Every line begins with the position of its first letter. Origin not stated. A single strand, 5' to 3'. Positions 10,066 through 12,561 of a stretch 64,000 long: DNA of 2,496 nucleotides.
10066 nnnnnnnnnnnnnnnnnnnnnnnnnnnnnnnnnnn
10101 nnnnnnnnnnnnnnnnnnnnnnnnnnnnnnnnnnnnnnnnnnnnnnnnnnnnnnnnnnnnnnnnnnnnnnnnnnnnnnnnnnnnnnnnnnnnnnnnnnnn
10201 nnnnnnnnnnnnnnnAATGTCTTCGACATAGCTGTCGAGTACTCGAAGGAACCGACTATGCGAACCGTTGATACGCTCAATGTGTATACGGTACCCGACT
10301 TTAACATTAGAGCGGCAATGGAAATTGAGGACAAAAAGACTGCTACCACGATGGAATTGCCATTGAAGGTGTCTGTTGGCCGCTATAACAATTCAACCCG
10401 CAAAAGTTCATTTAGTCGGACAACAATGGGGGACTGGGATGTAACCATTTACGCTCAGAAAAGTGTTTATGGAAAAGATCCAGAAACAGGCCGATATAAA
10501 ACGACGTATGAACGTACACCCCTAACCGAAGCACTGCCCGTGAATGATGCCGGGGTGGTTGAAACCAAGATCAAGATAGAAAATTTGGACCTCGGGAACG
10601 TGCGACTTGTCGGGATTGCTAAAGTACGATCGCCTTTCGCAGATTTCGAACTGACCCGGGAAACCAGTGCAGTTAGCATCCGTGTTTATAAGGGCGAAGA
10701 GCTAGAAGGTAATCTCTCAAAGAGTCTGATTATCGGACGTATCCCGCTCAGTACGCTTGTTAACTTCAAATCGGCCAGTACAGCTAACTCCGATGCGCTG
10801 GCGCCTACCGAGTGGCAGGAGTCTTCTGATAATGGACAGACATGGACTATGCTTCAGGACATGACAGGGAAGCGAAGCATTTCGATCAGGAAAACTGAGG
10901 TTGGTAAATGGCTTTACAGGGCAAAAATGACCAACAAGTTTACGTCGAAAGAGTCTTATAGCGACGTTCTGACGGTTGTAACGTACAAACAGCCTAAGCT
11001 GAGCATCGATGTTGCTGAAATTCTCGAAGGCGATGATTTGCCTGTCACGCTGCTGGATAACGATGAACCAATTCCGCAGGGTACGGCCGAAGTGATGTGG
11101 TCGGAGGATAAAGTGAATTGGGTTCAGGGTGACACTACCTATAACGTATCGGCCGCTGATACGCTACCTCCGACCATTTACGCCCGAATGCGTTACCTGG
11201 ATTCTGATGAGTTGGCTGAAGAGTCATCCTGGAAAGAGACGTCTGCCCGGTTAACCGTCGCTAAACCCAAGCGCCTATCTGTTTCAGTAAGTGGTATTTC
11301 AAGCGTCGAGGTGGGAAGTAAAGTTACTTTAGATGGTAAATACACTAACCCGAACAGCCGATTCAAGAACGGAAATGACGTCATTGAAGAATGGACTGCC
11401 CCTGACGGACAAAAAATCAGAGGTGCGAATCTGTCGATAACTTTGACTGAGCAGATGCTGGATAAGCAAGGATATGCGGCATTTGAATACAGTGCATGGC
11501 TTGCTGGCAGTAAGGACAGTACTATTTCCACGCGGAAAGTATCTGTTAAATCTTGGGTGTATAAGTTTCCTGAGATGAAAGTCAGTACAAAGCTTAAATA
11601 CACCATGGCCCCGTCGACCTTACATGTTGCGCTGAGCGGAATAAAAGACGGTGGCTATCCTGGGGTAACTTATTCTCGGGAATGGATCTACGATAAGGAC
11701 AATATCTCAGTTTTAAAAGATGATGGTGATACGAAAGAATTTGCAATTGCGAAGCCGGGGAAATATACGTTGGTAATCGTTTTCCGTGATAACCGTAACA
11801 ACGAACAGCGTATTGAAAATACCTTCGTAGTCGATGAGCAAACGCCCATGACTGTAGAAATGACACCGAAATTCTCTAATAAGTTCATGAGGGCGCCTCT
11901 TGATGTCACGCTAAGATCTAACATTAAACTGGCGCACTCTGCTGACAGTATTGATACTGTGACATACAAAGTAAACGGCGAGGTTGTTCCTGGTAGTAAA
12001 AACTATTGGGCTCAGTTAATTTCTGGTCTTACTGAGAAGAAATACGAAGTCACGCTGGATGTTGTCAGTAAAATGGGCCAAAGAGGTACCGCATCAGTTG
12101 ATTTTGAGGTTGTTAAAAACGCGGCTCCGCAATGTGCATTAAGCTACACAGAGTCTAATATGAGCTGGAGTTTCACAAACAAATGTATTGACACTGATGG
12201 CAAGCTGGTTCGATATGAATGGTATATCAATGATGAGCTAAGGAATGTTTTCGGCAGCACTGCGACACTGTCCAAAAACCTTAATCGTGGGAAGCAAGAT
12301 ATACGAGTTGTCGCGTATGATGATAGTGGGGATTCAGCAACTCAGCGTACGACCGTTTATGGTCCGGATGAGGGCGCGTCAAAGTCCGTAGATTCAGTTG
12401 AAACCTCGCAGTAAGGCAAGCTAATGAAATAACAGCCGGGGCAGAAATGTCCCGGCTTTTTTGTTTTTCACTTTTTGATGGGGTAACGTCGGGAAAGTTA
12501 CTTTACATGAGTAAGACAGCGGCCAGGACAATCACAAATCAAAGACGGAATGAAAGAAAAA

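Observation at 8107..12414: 1435-aa secreted protein encoded immediately upstream of the mating-pair genes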

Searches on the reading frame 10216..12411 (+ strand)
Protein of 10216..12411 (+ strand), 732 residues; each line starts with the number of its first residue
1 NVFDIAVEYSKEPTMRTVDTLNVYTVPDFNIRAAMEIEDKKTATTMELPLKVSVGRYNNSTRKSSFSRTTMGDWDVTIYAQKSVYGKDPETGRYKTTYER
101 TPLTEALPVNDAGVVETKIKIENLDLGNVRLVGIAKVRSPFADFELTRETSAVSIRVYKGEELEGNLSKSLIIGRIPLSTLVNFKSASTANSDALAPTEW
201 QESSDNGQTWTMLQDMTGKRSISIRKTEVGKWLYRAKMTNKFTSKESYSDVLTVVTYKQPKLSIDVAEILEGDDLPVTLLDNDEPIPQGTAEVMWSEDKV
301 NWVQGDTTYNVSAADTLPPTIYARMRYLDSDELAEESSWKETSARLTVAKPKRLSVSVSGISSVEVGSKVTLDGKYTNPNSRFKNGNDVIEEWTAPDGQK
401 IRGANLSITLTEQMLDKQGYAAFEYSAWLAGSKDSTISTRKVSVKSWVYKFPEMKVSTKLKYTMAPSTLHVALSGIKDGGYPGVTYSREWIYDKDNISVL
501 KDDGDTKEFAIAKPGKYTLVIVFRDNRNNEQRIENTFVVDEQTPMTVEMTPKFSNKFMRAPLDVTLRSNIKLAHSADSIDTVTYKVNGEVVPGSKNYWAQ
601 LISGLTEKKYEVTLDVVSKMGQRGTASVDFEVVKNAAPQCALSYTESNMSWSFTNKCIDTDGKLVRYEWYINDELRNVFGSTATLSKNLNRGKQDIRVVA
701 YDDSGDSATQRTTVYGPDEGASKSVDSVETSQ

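Call 15: profile_search(protein=window:10216-12411:+)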
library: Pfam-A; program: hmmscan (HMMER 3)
A. the first sequence (732 residues): domains with independent E <= 10: 1; with E <= 0.001: 0
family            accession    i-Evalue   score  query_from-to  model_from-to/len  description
PKD               PF00801.26       0.83    10.1     645-712        11-77/80  PKD domain

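Call 44: predict_structure(alignment_id=A2)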
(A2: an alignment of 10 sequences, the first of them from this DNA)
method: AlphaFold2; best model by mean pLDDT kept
length: 728 residues; sequences in the alignment: 10
mean_pLDDT: 82.4   pTM: 0.37
mean pLDDT of the five models: 82.4, 80.9, 80.9, 79.8, 79.2
residues with pLDDT >= 90: 159; 70-90: 493; 50-70: 54; < 50: 22
segments of 3 or more residues with pLDDT < 50: 2-5, 716-728
pLDDT, mean of each block of 10 residues (from residue 1): 52 53 79 63 81 77 86 88 80 86 90 81 83 82 87 75 90 91 83 92 90 90 91 88 92 89 82 89 89 91 83 85 85 88 85 86 85 84 86 89 87 87 88 90 74 80 82 59 83 84 85 88 82 81 87 83 83 81 79 77 89 84 88 86 87 82 87 76 83 87 87 56 33
secondary structure, 60 per line:
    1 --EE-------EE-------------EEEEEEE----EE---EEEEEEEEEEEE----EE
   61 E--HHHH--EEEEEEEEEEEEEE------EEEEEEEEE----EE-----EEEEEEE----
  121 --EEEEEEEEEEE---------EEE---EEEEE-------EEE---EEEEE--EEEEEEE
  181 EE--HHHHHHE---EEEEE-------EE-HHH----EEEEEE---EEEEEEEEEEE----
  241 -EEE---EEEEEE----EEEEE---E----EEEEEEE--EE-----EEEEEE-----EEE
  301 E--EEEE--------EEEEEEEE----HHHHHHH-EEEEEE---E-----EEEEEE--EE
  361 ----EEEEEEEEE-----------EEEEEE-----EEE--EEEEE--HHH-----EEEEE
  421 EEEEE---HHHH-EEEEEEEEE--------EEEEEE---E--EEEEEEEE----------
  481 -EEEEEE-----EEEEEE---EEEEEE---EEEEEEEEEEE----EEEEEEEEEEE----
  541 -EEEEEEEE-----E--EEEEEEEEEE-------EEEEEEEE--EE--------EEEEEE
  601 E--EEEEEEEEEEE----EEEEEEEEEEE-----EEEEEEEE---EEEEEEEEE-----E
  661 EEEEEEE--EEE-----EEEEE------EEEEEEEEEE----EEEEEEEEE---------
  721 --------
elements in order (helices of 4 or more, strands of 3 or more residues): E27-33 E43-54 E59-61 H64-67 E70-83 E90-98 E110-116 E123-133 E143-145 E149-153 E161-163 E167-171 E174-182 H185-190 E195-199 E217-222 E226-236 E242-244 E248-253 E258-262 E271-277 E287-292 E298-301 E304-307 E316-323 H328-334 E336-341 E351-356 E365-373 E385-390 E396-398 E401-405 E416-425 H429-432 E434-442 E451-456 E463-470 E482-487 E493-498 E502-507 E511-521 E526-536 E542-549 E558-567 E575-582 E595-601 E604-614 E619-629 E635-642 E646-654 E660-667 E670-672 E678-682 E689-698 E703-711

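Call 50: fold_search(model_id=the predicted structure, library=pdb)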
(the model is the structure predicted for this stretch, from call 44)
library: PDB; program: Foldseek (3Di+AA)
matches with E <= 10: 1930; with E <= 0.001: 296
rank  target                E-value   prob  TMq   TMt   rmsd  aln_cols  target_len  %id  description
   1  9flp_A                4.3e-16  1.00  0.20  0.17  55.1       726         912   14  CryoEM structure of the neck (1403-2314) in the grappling hook protein A (GhpA) in the bacterium Aureispira sp. CCB-QB (released 2024-10-16)
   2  9fx2                  5.8e-15  1.00  0.14  0.10  55.0       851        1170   10  Structure of methylamine activated CD109 (released 2025-03-19)
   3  8q6t_I                7.0e-15  1.00  0.19  0.14  58.6       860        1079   11  Helical reconstruction of the relaxed thick filament from FIB milled left ventricular mouse myofibrils (released 2023-11-01)
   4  8s3o_A                2.7e-14  1.00  0.15  0.10  53.5       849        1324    9  Structure of native human CD109 (released 2025-03-05)
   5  9u5z_E                2.7e-14  1.00  0.16  0.09  55.3       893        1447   10  C3 convertases zymogen C4b2 in activation state (released 2026-01-14)
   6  7r5k_10               6.2e-14  1.00  0.19  0.10  35.8       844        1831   12  Human nuclear pore complex (constricted) (released 2022-06-22)
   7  9u60_E                7.9e-14  1.00  0.16  0.09  54.5       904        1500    9  C3 convertases zymogen C4b2 in loading state (released 2026-01-14)
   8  9fx3_A                8.2e-14  1.00  0.13  0.09  55.0       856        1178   10  Structure of active human CD109 (released 2025-03-19)
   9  8ayh_B                1.4e-13  1.00  0.16  0.13  54.1       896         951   10  Structure of Complement C5 in Complex with small molecule inhibitor and CVF (released 2022-12-21)
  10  3prx_B                2.0e-13  1.00  0.17  0.12  55.0       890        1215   10  Structure of Complement C5 in Complex with CVF and SSL7 (released 2011-01-19)
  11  9u62_E                2.1e-13  1.00  0.17  0.10  54.8       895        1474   11  AP pathways C3 convertase C3bBbP and C3 complex (released 2026-01-14)
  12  9b4h_A                2.6e-13  1.00  0.22  0.11  29.3       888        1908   10  Chlamydomonas reinhardtii mastigoneme filament (released 2024-04-10)
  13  7q5z                  2.9e-13  1.00  0.16  0.10  55.5       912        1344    8  Cryo-EM structure of native human A2ML1 (released 2022-04-20)
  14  7s62                  4.4e-13  1.00  0.17  0.10  55.7       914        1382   10  Locally refined protomer structure of native-form oocyte/egg Alpha-2-Macroglobulin (A2Moo) tetramer (released 2022-01-05)
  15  6tav_B                1.6e-12  1.00  0.14  0.10  55.4       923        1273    9  Crystal structure of endopeptidase-induced alpha2-macroglobulin (released 2021-05-12)
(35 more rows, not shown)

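Call 87: search_solved_structures(query=A2, max_evalue=0.01)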
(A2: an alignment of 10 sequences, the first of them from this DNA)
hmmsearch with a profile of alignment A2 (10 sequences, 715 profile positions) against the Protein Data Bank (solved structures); distinct sequences matched with E-value up to 0.01: 11.
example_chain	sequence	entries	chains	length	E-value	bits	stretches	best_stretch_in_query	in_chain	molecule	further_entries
4l9d_A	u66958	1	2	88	9.7e-07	30.5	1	628-709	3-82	Protease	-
6aem_A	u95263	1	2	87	1e-05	27.1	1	628-709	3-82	PKD domain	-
4jrw_A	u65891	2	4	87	3.4e-05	25.4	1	651-709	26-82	Collagenase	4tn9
4aqo_A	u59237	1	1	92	3.6e-05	25.3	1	652-709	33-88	COLLAGENASE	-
2y72_A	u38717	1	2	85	4.2e-05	25.1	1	651-709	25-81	COLLAGENASE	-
3pdd_A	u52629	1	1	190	0.0002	22.9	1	572-704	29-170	Glycoside hydrolase, family 9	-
4u7k_A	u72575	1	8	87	0.00094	20.6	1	648-709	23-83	ColH protein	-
4u6t_A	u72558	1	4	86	0.0013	20.1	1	651-709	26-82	ColH protein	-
6nz0_Z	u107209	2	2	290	0.0025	19.2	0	571-710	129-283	Dyslexia-associated protein KIAA0319-like protein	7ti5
2c26_A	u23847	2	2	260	0.0046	18.3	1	639-709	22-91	ENDOGLUCANASE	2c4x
3pe9_A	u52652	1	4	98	0.009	17.4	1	644-704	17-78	Fibronectin(III)-like module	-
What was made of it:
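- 12109..12354 (+): C-terminal PKD-like beta-sandwich (about aa 1332-1413) with the invariant Cys1340/Cys1357 pair. The family profile hits PKD domains of proteases and collagenases in PDB (4l9d, E=1e-6; call 87).
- Tried and rejected: The C-terminal half hit only PKD/FN3-like modules (call 87).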

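Call 89: profile_search(alignment_id=A2)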
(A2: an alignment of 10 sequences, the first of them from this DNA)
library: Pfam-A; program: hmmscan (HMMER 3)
A. the first sequence (728 residues): domains with independent E <= 10: 1; with E <= 0.001: 0
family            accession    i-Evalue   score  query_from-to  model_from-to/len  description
PKD               PF00801.26       0.82    10.1     641-708        11-77/80  PKD domain
B. every sequence of the alignment scanned on its own (10 sequences): families by number of members that match
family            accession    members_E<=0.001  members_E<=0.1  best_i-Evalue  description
PKD               PF00801.26                 0               1        4.9e-03  PKD domain
PKD_4             PF18911.6                  0               1        1.3e-02  PKD domain
Big_13            PF19077.6                  0               1        1.6e-02  Bacterial Ig-like domain
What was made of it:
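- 12109..12354 (+): Pfam PKD is weak (calls 15, 89).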
